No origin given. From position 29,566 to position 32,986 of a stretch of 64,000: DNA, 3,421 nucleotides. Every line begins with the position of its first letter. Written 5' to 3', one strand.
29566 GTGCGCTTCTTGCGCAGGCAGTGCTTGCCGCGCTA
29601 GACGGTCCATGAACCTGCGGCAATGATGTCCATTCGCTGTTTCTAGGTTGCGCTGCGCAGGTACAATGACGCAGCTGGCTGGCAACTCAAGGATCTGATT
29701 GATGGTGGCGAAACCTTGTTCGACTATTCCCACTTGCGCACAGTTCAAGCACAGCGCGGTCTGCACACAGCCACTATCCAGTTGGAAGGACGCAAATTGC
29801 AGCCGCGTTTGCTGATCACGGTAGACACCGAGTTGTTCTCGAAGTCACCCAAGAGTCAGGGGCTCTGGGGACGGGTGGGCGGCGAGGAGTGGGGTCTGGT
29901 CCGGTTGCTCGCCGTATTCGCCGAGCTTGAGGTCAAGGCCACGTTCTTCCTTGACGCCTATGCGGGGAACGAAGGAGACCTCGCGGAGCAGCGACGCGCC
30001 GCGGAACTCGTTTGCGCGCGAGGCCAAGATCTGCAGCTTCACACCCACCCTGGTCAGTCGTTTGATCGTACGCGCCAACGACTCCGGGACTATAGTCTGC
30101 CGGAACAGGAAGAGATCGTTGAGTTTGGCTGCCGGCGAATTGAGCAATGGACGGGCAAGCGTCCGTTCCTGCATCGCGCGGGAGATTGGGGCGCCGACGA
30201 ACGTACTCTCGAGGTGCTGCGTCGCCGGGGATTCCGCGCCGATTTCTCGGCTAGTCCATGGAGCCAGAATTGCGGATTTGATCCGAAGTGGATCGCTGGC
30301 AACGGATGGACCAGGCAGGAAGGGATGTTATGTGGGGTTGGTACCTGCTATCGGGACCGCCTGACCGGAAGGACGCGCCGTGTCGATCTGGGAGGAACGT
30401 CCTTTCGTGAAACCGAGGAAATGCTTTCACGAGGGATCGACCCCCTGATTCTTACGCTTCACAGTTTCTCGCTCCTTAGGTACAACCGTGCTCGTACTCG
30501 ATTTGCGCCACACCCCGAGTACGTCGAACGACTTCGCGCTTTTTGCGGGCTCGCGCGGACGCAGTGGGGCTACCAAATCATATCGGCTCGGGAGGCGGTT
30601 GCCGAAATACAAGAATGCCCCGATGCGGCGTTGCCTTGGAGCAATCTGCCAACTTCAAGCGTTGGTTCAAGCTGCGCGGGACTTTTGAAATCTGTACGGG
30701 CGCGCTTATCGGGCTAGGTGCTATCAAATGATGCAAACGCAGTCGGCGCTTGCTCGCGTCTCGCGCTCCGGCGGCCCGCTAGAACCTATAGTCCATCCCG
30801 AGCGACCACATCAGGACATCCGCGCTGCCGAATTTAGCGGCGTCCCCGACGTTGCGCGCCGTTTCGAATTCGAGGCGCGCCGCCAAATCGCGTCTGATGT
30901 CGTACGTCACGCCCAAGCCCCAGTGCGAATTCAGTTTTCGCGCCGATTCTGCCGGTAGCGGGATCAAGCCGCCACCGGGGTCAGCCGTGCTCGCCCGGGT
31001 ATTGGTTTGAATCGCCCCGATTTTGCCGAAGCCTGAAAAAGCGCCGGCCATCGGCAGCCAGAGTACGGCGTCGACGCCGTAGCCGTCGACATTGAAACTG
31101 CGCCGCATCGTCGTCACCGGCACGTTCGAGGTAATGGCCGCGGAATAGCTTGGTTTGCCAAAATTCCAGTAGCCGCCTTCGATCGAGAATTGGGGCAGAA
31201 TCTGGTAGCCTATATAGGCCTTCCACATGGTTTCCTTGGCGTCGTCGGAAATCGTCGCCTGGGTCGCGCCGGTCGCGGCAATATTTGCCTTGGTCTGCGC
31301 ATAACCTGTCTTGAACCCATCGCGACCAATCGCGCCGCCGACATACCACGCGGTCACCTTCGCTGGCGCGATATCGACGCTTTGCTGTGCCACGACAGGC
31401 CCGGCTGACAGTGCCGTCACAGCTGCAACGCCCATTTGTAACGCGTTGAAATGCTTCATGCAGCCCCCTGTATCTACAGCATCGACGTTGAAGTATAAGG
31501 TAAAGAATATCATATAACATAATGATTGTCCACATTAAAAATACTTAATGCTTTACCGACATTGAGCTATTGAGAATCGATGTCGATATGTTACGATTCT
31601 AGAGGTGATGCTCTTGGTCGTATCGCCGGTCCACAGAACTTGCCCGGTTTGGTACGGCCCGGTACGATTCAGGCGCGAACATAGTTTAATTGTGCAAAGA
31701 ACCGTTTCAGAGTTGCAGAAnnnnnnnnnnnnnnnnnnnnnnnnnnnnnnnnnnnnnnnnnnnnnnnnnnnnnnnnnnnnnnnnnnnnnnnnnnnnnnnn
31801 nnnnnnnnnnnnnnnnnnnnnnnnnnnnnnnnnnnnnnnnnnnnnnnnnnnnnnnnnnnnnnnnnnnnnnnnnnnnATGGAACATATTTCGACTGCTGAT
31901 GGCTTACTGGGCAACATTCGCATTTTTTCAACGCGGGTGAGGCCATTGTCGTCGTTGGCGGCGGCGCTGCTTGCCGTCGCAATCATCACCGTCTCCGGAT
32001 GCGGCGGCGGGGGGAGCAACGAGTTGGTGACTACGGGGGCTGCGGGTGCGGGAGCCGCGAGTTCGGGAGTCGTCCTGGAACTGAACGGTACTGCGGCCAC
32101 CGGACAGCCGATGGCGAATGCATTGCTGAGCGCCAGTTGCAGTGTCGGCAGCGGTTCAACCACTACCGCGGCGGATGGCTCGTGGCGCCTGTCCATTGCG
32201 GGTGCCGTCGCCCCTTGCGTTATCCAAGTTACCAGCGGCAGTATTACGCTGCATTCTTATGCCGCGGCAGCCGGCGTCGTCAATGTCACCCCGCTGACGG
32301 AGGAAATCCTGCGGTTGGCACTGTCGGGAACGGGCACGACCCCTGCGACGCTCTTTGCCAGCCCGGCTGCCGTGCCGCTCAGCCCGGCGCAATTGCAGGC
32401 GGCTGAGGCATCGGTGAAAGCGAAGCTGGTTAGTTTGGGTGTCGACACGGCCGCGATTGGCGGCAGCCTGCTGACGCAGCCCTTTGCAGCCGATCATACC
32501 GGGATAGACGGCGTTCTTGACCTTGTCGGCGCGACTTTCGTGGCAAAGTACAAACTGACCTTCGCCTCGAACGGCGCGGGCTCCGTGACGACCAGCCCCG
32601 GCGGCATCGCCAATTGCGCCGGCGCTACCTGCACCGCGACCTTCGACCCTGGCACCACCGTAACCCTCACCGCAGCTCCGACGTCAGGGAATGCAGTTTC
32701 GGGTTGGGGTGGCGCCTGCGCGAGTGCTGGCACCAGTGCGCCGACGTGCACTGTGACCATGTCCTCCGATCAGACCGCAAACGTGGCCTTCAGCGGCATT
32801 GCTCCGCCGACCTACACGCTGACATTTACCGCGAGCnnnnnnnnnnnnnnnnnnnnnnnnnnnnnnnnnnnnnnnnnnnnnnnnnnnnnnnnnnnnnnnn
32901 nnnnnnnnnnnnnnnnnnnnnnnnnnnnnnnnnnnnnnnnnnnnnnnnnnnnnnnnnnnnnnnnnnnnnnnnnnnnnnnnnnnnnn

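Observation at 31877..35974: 1365-aa lipoprotein combining six divergent InlB-B-type repeats with an IPT + parallel beta-helix enzyme-like module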

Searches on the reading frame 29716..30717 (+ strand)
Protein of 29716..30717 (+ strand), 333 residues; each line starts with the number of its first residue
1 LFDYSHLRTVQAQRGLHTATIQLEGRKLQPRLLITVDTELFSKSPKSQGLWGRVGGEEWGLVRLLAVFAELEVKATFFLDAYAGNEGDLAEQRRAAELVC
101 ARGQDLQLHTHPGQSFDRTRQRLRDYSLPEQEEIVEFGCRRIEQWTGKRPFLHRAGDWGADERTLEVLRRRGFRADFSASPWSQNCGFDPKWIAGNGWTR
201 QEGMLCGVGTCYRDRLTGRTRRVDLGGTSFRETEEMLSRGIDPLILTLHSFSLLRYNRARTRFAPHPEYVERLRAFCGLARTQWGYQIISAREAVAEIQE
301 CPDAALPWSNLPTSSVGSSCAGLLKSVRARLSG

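Call 9: search_protein_families(library=pfam, proteins=[window:29716-30717:+], max_evalue=0.001)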
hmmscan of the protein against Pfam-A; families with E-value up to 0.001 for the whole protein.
window:29716-30717:+ (333 aa): 1 family
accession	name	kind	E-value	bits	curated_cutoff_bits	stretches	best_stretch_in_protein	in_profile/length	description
PF01522.26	Polysacc_deac_1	-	7.4e-05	23.1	23.1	1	63-174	23-122/124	Polysaccharide deacetylase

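Call 17: search_protein_families(library=ncbifam, proteins=[window:29716-30717:+], max_evalue=0.001)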
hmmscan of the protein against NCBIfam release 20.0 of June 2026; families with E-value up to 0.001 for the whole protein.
window:29716-30717:+ (333 aa): 0 families

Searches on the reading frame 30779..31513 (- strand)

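Call 9: search_protein_families(library=pfam, proteins=[window:30779-31513:-], max_evalue=0.001)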
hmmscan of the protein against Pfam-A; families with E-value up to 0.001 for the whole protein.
window:30779-31513:- (244 aa): 1 family
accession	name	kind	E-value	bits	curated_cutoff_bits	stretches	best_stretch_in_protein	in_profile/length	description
PF01389.23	OmpA_membrane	-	2.4e-17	63.7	21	1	54-244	4-176/180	OmpA-like transmembrane domain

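Call 17: search_protein_families(library=ncbifam, proteins=[window:30779-31513:-], max_evalue=0.001)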
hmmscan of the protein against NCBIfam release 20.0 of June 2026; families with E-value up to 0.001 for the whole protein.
window:30779-31513:- (244 aa): 2 families
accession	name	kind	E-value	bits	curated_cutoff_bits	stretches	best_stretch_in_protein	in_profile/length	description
NF008071.1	PRK10808.1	equivalog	1.3e-14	54.4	277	1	45-244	17-203/358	porin OmpA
NF033908.1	AcfA_fam_omp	subfamily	1.3e-05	24.7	100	1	66-124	24-82/217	AcfA family outer membrane beta-barrel protein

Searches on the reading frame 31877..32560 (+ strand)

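Call 27: search_protein_families(library=pfam, proteins=[window:31877-32560:+], max_evalue=10)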
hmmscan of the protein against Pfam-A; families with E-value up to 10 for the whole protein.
window:31877-32560:+ (228 aa): 1 family
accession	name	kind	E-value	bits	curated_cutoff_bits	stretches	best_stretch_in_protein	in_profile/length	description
PF13620.12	CarboxypepD_reg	-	0.024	15.4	32.3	1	73-121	8-57/82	Carboxypeptidase regulatory-like domain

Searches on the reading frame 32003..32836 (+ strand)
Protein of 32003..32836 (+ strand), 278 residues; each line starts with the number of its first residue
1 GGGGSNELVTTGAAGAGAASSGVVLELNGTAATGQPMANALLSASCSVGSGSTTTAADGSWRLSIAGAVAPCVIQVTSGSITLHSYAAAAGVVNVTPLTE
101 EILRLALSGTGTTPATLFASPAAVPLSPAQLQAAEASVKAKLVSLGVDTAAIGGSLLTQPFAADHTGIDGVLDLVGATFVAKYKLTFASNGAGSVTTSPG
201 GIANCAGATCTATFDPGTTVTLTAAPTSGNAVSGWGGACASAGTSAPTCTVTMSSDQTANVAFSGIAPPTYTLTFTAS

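Call 77: predict_structure(protein=window:32003-32836:+)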
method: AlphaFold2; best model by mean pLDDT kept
length: 278 residues; sequences in the alignment: 1
mean_pLDDT: 46.0   pTM: 0.28
mean pLDDT of the five models: 46.0, 45.8, 42.6, 42.2, 37.6
residues with pLDDT >= 90: 0; 70-90: 0; 50-70: 111; < 50: 167
segments of 3 or more residues with pLDDT < 50: 1-28, 45-48, 66-126, 159-181, 224-245, 256-269, 275-278
pLDDT, mean of each block of 10 residues (from residue 1): 32 32 46 53 50 56 49 41 32 30 40 33 44 61 55 47 37 40 55 52 59 61 46 41 49 49 46 50
secondary structure, 60 per line:
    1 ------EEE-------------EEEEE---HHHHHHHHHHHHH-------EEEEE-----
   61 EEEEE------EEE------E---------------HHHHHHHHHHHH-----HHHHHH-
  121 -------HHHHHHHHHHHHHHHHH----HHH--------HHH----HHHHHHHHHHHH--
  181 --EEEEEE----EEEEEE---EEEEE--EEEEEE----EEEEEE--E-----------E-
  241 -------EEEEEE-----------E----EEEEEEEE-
elements in order: E7-9 E23-27 H31-43 E51-55 E61-65 E72-74 H97-108 H114-119 H128-144 H167-178 E183-188 E193-198 E202-206 E209-214 E219-224 E248-253 E270-277
